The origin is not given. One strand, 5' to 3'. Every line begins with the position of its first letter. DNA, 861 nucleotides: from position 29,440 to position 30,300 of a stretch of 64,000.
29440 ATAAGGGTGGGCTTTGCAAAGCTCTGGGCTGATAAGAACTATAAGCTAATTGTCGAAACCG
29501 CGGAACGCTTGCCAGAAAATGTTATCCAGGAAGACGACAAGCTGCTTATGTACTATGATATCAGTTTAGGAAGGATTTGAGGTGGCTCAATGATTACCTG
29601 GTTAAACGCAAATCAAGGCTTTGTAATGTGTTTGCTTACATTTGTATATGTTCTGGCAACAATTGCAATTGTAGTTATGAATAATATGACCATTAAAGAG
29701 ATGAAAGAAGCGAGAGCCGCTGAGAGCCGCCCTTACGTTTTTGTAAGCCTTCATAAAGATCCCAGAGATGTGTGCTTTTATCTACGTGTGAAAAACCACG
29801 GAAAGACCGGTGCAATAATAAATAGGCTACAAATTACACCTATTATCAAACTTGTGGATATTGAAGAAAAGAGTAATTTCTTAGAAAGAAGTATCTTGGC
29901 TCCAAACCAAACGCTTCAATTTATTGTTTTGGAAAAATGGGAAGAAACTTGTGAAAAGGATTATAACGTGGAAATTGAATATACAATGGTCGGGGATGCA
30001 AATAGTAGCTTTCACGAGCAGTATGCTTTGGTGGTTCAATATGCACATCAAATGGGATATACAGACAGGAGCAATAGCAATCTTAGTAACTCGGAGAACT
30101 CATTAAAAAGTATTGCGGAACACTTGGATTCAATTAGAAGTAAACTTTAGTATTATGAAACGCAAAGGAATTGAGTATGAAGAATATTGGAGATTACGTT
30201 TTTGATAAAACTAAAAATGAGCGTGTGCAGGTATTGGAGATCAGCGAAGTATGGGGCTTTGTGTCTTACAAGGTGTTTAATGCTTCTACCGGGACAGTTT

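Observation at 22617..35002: Complete type 3 BREX defence locus with an upstream XRE regulator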

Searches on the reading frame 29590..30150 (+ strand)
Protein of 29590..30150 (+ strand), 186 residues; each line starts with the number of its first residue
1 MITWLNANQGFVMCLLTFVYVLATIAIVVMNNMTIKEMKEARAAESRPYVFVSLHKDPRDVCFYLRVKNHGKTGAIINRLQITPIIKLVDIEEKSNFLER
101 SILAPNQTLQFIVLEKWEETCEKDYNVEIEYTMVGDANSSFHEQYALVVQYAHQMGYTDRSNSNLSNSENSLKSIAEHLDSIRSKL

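Call 3: search_protein_families(library=padloc, proteins=[window:29590-30150:+], max_evalue=0.01)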
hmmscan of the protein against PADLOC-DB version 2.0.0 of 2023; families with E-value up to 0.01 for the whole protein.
window:29590-30150:+ (186 aa): 0 families

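Call 4: search_protein_families(library=pfam, proteins=[window:29590-30150:+], max_evalue=0.01)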
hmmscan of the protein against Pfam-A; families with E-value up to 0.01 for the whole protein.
window:29590-30150:+ (186 aa): 0 families

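Call 22: find_homologous_proteins(query=window:29590-30147:+, max_evalue=0.01)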
Query window:29590-30147:+ (186 aa): 58 proteins with E <= 0.01 among 91 candidates.
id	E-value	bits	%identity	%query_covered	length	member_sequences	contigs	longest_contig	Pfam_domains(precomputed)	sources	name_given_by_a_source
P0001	1.4e-116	404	99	100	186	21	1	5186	-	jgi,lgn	jgi:hypothetical protein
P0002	1.6e-103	362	88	100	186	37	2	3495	-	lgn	-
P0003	9.7e-93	326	77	100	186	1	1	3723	-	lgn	-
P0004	1.9e-88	312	75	100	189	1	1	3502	-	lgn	-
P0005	2.8e-67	244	59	100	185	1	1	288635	-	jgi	-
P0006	4.2e-67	243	59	100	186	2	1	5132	-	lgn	-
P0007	5.2e-67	243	61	100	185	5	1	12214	-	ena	-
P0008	4.4e-66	240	61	100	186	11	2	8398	-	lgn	-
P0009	5.4e-66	239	59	100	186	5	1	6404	-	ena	-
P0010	8.3e-66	239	59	100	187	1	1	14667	-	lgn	-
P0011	1.6e-65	238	60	100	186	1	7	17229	-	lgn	-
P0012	1.7e-65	238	58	100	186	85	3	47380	-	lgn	-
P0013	1.9e-65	238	58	100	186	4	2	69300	-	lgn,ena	-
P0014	2.2e-65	237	56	100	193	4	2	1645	-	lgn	-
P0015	5.3e-65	236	56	99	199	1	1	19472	-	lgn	-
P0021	2.3e-63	231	58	100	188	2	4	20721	-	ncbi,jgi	jgi:hypothetical protein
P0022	1.9e-62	228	53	98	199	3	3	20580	-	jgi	jgi:hypothetical protein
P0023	2.3e-62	228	58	100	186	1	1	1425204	-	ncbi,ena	-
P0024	3.1e-62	227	56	98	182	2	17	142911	-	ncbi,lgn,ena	-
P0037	7.2e-57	210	52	100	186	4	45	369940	-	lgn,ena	-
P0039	1.9e-56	208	55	100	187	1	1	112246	-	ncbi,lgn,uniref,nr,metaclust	ncbi:hypothetical protein [[Clostridium] fimetarium]|uniref:Uncharacterized protein n=1 Tax=[Clostri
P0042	3.6e-53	198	50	100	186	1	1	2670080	-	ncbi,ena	-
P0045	9.7e-51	190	51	100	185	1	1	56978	-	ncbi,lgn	-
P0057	1.8e-7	49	37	50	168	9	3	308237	-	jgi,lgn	jgi:hypothetical protein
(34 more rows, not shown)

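Call 23: find_encoding_contigs(protein=P0005, flank=10000, max_places=2)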
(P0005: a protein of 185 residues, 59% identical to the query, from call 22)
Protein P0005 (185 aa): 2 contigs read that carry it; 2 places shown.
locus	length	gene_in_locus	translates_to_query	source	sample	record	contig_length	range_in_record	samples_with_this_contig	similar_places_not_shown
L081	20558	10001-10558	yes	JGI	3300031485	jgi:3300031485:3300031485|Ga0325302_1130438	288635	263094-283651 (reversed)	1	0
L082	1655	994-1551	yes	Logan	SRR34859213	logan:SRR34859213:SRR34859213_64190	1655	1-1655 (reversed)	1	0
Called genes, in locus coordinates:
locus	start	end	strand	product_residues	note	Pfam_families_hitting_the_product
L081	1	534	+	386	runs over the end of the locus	PF01837:HcyBio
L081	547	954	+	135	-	PF09383:NIL, PF13183:Fer4_8 (faint), PF13534:Fer4_17 (faint), PF00037:Fer4, PF12837:Fer4_6 (weak), PF13237:Fer4_10, PF12838:Fer4_7, PF13187:Fer4_9 (weak), +4 more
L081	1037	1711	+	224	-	PF27030:AbpE_bact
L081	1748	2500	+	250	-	PF20772:TACO1_YebC_N, PF01709:Transcrip_reg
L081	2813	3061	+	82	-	PF21840:DUF6899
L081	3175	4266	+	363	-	PF00291:PALP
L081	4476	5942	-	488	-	PF09992:NAGPA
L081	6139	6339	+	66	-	-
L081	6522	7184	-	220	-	PF00081:Sod_Fe_N, PF02777:Sod_Fe_C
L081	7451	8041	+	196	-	-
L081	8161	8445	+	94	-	PF04456:DUF503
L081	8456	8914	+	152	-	PF00588:SpoU_methylase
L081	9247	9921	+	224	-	-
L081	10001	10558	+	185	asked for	-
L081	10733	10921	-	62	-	PF09537:DUF2383 (weak)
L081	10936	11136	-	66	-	-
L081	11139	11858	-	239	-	PF04239:DUF421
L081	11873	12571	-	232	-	PF04239:DUF421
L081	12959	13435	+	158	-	PF02915:Rubrerythrin, PF09537:DUF2383 (faint), PF07875:Coat_F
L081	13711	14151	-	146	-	-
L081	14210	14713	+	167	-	PF09413:DUF2007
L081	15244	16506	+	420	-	PF14522:Cytochrome_C7 (faint)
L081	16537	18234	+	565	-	PF01578:Cytochrom_C_asm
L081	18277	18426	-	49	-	-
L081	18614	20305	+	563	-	PF00753:Lactamase_B, PF16661:Lactamase_B_6, PF23023:Anti-Pycsar_Apyc1 (weak), PF12706:Lactamase_B_2 (weak), PF10996:Beta-Casp, PF07521:RMMBL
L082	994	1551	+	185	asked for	-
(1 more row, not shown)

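Call 24: find_encoding_contigs(protein=P0023, flank=10000, max_places=2)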
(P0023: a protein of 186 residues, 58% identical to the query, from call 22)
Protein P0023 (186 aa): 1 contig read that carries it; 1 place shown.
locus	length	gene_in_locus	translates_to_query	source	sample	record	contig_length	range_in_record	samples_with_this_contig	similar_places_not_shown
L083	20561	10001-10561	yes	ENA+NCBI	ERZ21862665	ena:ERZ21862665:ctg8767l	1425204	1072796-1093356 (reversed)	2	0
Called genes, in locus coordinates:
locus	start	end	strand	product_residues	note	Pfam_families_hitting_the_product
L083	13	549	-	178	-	PF07799:DUF1643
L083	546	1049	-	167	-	PF12844:HTH_19 (faint), PF13560:HTH_31 (weak), PF01381:HTH_3 (weak)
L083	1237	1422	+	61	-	-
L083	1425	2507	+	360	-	PF14657:Arm-DNA-bind_4, PF14659:Phage_int_SAM_3, PF00589:Phage_integrase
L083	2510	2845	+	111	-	PF21983:NikA-like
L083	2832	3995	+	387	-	PF13481:AAA_25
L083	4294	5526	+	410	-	PF01076:Mob_Pre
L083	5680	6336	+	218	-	PF13338:AbiEi_4 (weak)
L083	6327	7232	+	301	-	PF08843:AbiEii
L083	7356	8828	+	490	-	PF12161:HsdM_N, PF02384:N6_Mtase, PF01170:UPF0020, PF07669:Eco57I (weak)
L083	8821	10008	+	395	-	PF01420:Methylase_S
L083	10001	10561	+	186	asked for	-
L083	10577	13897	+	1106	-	PF13643:DUF4145 (weak), PF04313:HSDR_N, PF00270:DEAD, PF04851:ResIII, PF18766:SWI2_SNF2, PF00271:Helicase_C (weak), PF08463:EcoEI_R_C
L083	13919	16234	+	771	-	PF00005:ABC_tran (weak), PF13304:AAA_21 (faint)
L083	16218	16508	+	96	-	-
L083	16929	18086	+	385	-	PF00990:GGDEF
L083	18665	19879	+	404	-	PF02608:Bmp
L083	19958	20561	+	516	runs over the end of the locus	PF00005:ABC_tran, PF13304:AAA_21 (faint), PF00005:ABC_tran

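Call 25: find_encoding_contigs(protein=P0037, flank=10000, max_places=3)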
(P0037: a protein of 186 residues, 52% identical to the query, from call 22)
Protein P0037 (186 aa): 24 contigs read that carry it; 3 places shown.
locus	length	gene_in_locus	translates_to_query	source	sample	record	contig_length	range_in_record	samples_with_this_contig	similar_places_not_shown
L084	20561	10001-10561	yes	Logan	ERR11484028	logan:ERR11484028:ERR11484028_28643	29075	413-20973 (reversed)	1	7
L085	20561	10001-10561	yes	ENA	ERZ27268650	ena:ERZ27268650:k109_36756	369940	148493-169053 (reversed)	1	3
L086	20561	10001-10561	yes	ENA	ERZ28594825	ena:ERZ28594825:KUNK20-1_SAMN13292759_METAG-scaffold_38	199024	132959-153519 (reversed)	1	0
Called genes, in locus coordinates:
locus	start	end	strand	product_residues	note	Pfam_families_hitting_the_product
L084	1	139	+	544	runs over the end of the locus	PF13847:Methyltransf_31 (faint), PF05958:tRNA_U5-meth_tr, PF09445:Methyltransf_15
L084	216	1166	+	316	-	PF14280:DUF4365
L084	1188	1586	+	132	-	-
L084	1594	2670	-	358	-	-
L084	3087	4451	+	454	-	PF13173:AAA_14, PF13635:DUF4143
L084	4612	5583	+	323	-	-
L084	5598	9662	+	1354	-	PF04851:ResIII, PF07669:Eco57I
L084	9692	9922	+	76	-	-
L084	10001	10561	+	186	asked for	-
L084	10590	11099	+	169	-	PF14280:DUF4365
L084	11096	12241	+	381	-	-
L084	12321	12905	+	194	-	PF08281:Sigma70_r4_2 (weak)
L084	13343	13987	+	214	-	PF19808:DUF6291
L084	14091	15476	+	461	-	-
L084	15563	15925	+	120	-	PF14198:TnpV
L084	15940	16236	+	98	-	-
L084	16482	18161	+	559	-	PF00239:Resolvase, PF07508:Recombinase, PF13408:Zn_ribbon_recom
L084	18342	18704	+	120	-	PF00903:Glyoxalase, PF12681:Glyoxalase_2, PF22677:Ble-like_N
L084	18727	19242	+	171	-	-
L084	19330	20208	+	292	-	PF00165:HTH_AraC (faint), PF12833:HTH_18, PF06445:GyrI-like, PF14526:Cass2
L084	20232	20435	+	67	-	-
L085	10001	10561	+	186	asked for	-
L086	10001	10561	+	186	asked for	-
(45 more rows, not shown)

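Call 27: find_encoding_contigs(protein=P0012, flank=8000, max_places=2)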
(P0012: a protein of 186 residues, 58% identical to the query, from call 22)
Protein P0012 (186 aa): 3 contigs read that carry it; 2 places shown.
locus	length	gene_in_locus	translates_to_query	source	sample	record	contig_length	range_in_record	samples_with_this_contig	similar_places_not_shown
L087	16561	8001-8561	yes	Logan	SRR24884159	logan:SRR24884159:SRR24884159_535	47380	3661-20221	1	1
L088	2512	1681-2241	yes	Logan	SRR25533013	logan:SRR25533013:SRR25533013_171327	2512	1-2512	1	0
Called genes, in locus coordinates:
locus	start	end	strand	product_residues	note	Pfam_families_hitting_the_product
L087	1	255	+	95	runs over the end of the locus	PF04014:MazE_antitoxin (weak)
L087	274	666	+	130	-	PF04026:SpoVG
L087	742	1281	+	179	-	PF02525:Flavodoxin_2, PF03358:FMN_red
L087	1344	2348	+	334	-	PF24963:DUF7768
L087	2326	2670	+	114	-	PF12963:DUF3852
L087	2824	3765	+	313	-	PF19511:TrbL_5, PF19597:TrbL_4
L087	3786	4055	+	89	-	-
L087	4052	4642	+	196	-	-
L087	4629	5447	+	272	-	PF04203:Sortase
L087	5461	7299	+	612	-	PF01935:DUF87, PF19044:P-loop_TraG (weak), PF12846:AAA_10 (weak)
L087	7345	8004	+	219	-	-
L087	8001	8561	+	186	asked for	-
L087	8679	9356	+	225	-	-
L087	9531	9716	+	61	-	-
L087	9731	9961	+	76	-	PF19598:DUF6103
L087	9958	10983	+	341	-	PF12224:Amidoligase_2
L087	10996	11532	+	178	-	PF06094:GGACT, PF13772:AIG2_2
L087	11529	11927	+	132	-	-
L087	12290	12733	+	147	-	-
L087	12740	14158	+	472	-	PF18555:MobL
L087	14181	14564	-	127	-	-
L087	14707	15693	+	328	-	PF13154:DUF3991, PF13155:Toprim_2, PF13362:Toprim_3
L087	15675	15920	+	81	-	-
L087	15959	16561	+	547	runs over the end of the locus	PF02534:T4SS-DNA_transf, PF10412:TrwB_AAD_bind, PF12696:TraG-D_C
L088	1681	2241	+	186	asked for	-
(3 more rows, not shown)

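Call 28: find_encoding_contigs(protein=P0024, flank=8000, max_places=3)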
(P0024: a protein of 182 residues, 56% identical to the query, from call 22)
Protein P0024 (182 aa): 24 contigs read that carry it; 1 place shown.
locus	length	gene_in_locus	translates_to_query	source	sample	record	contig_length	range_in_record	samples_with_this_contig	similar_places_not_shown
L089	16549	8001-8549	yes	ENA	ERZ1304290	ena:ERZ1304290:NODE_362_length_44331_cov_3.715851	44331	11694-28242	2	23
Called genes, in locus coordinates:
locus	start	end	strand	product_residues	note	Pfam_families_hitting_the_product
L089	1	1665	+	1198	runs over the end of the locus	PF13620:CarboxypepD_reg, PF17802:SpaA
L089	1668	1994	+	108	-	PF24963:DUF7768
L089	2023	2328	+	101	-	PF12963:DUF3852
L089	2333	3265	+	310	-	PF19511:TrbL_5, PF19597:TrbL_4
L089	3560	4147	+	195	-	-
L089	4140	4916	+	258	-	PF04203:Sortase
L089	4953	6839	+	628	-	PF01935:DUF87 (weak), PF19044:P-loop_TraG (weak), PF12846:AAA_10 (weak)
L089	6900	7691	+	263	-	-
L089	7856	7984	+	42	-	-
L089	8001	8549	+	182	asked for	-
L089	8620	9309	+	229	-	-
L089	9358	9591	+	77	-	-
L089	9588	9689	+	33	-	-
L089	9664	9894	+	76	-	PF19598:DUF6103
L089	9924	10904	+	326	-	PF12224:Amidoligase_2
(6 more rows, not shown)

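Call 29: find_encoding_contigs(protein=P0042, flank=8000, max_places=2)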
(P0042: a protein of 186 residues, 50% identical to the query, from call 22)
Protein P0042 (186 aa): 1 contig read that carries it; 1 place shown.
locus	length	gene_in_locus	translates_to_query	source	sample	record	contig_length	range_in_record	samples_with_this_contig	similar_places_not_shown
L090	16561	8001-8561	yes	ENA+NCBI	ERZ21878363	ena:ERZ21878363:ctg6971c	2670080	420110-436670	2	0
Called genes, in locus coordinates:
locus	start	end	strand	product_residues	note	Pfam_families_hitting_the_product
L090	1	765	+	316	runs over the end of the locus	PF00528:BPD_transp_1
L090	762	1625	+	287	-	PF00528:BPD_transp_1 (weak)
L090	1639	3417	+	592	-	PF06824:Glyco_hydro_125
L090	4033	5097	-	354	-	PF01939:NucS_C (weak)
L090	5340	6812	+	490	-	PF12161:HsdM_N, PF02384:N6_Mtase, PF01170:UPF0020, PF07669:Eco57I (weak)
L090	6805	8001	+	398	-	PF01420:Methylase_S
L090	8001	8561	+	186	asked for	-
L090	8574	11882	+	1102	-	PF13588:HSDR_N_2 (faint), PF04313:HSDR_N, PF00270:DEAD, PF04851:ResIII, PF18766:SWI2_SNF2, PF00271:Helicase_C (weak), PF08463:EcoEI_R_C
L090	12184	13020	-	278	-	PF00149:Metallophos, PF12850:Metallophos_2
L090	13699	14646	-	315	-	PF00248:Aldo_ket_red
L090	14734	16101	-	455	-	PF07613:DUF1576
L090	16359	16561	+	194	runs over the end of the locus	PF02677:QueH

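Call 38: predict_structure(alignment_id=A1)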
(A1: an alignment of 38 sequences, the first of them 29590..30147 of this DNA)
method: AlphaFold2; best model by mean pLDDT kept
length: 186 residues; sequences in the alignment: 38
mean_pLDDT: 79.2   pTM: 0.59
mean pLDDT of the five models: 79.2, 76.5, 76.2, 74.4, 70.1
residues with pLDDT >= 90: 31; 70-90: 117; 50-70: 34; < 50: 4
segments of 3 or more residues with pLDDT < 50: 156-159
pLDDT, mean of each block of 10 residues (from residue 1): 77 90 94 90 82 76 83 88 77 68 88 77 84 83 81 53 72 73 62
secondary structure, 60 per line:
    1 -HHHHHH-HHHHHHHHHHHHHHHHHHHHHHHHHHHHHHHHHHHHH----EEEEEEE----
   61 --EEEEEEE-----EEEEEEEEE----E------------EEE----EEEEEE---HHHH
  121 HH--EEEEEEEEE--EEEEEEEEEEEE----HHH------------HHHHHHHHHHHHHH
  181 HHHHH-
elements in order: H2-7 H9-45 E50-56 E63-69 E75-83 E101-103 E108-113 H117-122 E125-133 E136-147 H167-185

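Call 41: fold_search(model_id=the predicted structure, library=pdb)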
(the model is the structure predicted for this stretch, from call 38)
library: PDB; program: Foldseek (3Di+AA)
matches with E <= 10: 1361; with E <= 0.001: 0
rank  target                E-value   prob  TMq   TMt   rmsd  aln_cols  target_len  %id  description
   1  8fk7_A                1.9e-03  1.00  0.34  0.43   9.4       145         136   10  Structure of the Pyrobaculum calidifontis flagellar-like archaeal type IV pilus (released 2023-06-28)
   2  2dwx_A                2.6e-03  0.99  0.28  0.38   7.6       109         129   13  Co-crystal Structure Analysis of GGA1-GAE with the WNSF motif (released 2007-04-17)
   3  9qpq_H                2.7e-03  0.99  0.29  0.24   5.6       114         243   16  The structure of the COPI leaf bound to GOLPH3 (released 2025-10-22)
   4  4bcx                  4.5e-03  1.00  0.33  0.46   5.4       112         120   11  gamma 2 adaptin EAR domain crystal structure (released 2013-07-10)
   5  6vbu_9                4.5e-03  0.99  0.30  0.10   7.7       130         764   16  Structure of the bovine BBSome complex (released 2020-01-29)
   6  7mit_A                5.0e-03  0.99  0.32  0.20   8.6       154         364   15  Vascular KATP channel: Kir6.1 SUR2B propeller-like conformation 1 (released 2021-10-13)
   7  8rjc_5                5.0e-03  0.99  0.28  0.29  11.3       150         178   11  Structure of the rabbit 80S ribosome stalled on a 2-TMD rhodopsin intermediate in complex with Sec61-TRAP, open confor (released 2024-01-24)
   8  8fj5_A                5.6e-03  0.99  0.30  0.39   9.4       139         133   11  Structure of the Haloferax volcanii archaeal type IV pilus (released 2023-06-28)
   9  3f65_D                5.6e-03  0.99  0.32  0.36   7.1       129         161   13  The F4 fimbrial chaperone FaeE does not self-cap its interactive surfaces (released 2009-05-19)
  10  5cn1_A                5.9e-03  0.99  0.30  0.43   6.5       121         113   13  Crystal structure of yeast GGA1_GAE domain-P21 (released 2016-07-20)
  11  7mjp_A                5.9e-03  0.97  0.30  0.19   7.3       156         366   16  Vascular KATP channel: Kir6.1 SUR2B propeller-like conformation 2 (released 2021-10-13)
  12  6vbu_7                6.6e-03  0.96  0.26  0.10  14.6       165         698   11  Structure of the bovine BBSome complex (released 2020-01-29)
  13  7zdz_C                7.0e-03  0.98  0.30  0.19  10.2       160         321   11  Cryo-EM structure of the human inward-rectifier potassium 2.1 channel (Kir2.1) (released 2022-09-28)
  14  7u1e_A                7.3e-03  0.99  0.36  0.23   8.9       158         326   10  CryoEM structure of the pancreatic ATP-sensitive potassium channel bound to ATP with Kir6.2-CTD in the down conformati (released 2022-08-31)
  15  5cn1_D                7.3e-03  0.98  0.29  0.42   6.4       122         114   13  Crystal structure of yeast GGA1_GAE domain-P21 (released 2016-07-20)
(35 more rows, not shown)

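Call 47: find_related_loci(query=A1, collection=metagenome_contigs, flank=8000)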
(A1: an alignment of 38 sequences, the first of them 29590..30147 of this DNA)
Query A1 (186 aa) in metagenome_contigs; peptide patterns used: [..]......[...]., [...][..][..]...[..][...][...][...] (x = any residue, [..] = any of these).
162 stretches matched a pattern; 61 encode a relative of the query (tblastn E <= 1e-3); 61 distinct loci.
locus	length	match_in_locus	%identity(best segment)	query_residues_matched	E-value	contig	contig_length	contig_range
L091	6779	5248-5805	100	1-186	2e-127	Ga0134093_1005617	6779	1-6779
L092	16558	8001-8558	61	1-186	6e-75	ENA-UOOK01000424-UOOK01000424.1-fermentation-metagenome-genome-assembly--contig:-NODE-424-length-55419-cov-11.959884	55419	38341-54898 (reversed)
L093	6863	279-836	61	1-186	6e-75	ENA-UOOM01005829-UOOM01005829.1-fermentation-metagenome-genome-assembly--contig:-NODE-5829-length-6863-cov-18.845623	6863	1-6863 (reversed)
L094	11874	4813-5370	59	1-186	6e-73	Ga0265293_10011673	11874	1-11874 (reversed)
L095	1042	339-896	55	1-186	5e-78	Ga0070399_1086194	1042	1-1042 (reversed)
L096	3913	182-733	59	2-185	6e-72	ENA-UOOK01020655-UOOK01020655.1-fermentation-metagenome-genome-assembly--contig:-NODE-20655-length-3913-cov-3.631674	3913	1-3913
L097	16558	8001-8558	56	1-186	2e-71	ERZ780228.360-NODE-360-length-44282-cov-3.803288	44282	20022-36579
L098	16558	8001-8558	59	1-186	4e-71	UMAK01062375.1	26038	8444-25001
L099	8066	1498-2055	58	1-186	6e-71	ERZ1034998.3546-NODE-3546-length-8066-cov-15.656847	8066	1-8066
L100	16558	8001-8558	58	1-186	2e-70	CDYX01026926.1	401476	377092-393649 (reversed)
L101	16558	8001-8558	58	1-186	2e-70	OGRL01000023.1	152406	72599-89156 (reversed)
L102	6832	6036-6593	58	1-186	2e-70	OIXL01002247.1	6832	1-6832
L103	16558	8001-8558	58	1-186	2e-70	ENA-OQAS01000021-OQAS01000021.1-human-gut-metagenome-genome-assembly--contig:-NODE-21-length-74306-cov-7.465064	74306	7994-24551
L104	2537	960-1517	58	1-186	2e-71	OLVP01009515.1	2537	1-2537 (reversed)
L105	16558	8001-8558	58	1-186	2e-70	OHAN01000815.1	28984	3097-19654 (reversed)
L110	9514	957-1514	53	1-186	7e-66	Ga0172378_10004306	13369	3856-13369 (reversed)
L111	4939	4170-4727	53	1-186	3e-65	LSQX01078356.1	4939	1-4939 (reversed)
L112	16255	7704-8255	49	1-183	2e-55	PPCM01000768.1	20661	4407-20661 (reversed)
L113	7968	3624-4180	93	1-186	9e-85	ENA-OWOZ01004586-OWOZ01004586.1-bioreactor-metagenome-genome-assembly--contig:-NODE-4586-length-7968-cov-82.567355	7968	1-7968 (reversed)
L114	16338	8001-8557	93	1-186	1e-84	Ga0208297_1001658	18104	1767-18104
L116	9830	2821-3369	45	1-186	7e-52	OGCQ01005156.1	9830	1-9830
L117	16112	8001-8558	47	1-186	8e-51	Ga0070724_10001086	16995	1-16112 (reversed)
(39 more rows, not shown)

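Call 48: find_related_loci(query=A1, collection=viral_contigs, flank=8000)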
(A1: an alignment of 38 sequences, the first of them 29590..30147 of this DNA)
Query A1 (186 aa) in viral_contigs; peptide patterns used: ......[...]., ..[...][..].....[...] (x = any residue, [..] = any of these).
45 stretches matched a pattern; 2 encode a relative of the query (tblastn E <= 1e-3); 2 distinct loci.
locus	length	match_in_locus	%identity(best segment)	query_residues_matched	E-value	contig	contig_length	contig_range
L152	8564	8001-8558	47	1-186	4e-52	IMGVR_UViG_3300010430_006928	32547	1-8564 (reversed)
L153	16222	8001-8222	39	1-75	7e-14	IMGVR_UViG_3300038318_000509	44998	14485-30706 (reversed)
